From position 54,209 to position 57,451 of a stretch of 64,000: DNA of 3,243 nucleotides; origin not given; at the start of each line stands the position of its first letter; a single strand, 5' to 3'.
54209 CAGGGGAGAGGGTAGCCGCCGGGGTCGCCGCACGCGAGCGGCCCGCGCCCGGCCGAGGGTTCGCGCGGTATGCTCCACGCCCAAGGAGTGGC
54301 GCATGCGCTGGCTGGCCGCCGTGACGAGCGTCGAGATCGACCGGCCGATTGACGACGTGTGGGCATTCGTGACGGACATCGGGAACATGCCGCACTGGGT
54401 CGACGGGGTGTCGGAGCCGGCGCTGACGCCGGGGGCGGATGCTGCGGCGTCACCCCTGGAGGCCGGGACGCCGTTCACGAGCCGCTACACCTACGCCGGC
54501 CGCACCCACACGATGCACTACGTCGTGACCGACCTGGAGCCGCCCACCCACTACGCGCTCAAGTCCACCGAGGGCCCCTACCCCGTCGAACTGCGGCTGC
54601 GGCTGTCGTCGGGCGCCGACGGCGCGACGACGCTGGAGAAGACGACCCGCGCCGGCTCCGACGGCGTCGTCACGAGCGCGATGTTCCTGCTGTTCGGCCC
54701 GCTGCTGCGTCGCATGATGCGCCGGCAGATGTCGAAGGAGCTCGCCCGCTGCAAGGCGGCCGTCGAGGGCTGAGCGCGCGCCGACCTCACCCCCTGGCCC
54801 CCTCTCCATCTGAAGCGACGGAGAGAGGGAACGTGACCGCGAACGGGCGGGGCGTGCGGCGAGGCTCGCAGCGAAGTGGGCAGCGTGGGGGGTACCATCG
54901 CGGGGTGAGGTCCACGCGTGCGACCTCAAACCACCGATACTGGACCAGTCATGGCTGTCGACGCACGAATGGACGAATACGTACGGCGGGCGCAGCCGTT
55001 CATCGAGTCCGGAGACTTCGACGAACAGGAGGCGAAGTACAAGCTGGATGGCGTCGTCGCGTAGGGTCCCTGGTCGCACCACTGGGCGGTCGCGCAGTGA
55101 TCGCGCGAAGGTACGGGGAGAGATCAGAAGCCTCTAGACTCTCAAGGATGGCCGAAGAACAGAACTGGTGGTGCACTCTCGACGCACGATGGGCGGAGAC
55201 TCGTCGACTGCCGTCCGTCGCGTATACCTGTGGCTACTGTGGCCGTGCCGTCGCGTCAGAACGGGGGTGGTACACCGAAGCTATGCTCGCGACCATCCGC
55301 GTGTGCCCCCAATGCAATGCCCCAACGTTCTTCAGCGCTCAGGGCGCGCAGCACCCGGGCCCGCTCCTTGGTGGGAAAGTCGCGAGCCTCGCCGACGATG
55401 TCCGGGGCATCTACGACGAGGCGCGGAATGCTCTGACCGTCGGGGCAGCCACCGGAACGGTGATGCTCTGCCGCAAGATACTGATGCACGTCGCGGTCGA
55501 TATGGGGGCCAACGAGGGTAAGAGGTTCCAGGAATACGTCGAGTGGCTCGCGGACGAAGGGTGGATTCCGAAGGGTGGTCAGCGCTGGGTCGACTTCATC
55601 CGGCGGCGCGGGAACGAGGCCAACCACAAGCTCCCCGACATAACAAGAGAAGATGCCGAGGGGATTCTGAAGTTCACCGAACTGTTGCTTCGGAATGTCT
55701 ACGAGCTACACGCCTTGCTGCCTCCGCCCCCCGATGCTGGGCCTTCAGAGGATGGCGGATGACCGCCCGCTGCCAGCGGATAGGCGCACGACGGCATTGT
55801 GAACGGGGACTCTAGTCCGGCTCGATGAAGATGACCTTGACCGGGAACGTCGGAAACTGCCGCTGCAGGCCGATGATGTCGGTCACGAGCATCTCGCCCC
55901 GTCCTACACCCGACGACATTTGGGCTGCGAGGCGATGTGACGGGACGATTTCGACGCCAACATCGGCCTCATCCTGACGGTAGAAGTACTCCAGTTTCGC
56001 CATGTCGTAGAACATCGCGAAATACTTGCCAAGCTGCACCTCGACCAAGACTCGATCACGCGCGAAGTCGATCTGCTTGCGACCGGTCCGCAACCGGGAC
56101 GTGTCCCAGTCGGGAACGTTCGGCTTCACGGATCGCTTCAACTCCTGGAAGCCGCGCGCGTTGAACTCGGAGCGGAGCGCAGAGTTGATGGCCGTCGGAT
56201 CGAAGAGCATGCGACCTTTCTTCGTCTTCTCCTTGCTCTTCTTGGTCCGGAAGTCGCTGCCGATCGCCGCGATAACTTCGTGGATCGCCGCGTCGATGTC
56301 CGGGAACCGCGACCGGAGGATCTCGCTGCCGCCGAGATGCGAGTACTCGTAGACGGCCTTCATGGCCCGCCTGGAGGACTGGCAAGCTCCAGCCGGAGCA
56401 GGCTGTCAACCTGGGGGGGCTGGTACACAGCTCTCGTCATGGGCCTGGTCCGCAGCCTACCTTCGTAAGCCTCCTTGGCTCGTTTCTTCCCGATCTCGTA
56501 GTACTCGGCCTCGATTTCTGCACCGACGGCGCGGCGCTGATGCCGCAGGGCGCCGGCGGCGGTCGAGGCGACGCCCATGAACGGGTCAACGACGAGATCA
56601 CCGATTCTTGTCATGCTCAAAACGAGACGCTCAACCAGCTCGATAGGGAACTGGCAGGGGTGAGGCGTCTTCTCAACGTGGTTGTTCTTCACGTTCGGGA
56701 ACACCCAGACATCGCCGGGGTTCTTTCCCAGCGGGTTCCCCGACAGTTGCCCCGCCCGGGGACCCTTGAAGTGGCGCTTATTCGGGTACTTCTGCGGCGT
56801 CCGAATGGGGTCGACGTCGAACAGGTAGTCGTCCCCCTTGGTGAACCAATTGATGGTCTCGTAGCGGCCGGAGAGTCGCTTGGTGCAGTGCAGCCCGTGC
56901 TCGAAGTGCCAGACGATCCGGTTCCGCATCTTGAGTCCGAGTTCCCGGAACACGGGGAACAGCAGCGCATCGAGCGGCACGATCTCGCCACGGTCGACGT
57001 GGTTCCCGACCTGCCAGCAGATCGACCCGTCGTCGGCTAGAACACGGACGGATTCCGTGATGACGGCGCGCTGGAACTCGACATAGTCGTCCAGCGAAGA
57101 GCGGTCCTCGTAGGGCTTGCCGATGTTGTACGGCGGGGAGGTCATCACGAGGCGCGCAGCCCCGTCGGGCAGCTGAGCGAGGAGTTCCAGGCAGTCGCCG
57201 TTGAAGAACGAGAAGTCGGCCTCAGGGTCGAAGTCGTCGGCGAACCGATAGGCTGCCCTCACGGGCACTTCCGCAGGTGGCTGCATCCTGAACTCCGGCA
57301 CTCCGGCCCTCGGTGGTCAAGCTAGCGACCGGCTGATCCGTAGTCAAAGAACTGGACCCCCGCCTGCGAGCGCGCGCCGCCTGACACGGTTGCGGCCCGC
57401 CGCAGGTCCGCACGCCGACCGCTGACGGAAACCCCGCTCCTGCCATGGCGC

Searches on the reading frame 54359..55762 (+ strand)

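Call 69: search_protein_families(library=pfam, proteins=[window:54359-55762:+], max_evalue=0.001)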
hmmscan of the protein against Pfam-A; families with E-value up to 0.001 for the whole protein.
window:54359-55762:+ (467 aa): 1 family
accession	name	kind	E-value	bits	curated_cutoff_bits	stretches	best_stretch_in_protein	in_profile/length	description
PF13643.11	DUF4145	-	3.1e-12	46.8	23.1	1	354-441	2-88/88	Domain of unknown function (DUF4145)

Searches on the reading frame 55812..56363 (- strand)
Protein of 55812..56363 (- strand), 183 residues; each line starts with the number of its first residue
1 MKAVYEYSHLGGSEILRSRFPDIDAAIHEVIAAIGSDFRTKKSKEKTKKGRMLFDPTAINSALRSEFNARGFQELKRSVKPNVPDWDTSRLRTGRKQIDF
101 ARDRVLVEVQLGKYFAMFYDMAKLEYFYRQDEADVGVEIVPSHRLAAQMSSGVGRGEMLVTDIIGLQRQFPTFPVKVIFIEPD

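Call 69: search_protein_families(library=pfam, proteins=[window:55812-56363:-], max_evalue=0.001)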
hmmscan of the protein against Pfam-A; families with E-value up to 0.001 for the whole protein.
window:55812-56363:- (183 aa): 1 family
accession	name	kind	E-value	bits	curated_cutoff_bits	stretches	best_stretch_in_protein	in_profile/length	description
PF09195.17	Endonuc-BglII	-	4.6e-13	49.7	26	1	12-150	2-126/163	Restriction endonuclease BglII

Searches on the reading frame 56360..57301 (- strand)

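Call 69: search_protein_families(library=pfam, proteins=[window:56360-57301:-], max_evalue=0.001)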
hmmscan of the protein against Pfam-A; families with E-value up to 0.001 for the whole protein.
window:56360-57301:- (313 aa): 1 family
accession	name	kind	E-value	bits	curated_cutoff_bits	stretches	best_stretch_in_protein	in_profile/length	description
PF01555.25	N6_N4_Mtase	-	1.4e-49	169.5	26.7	1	50-273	2-221/221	DNA methylase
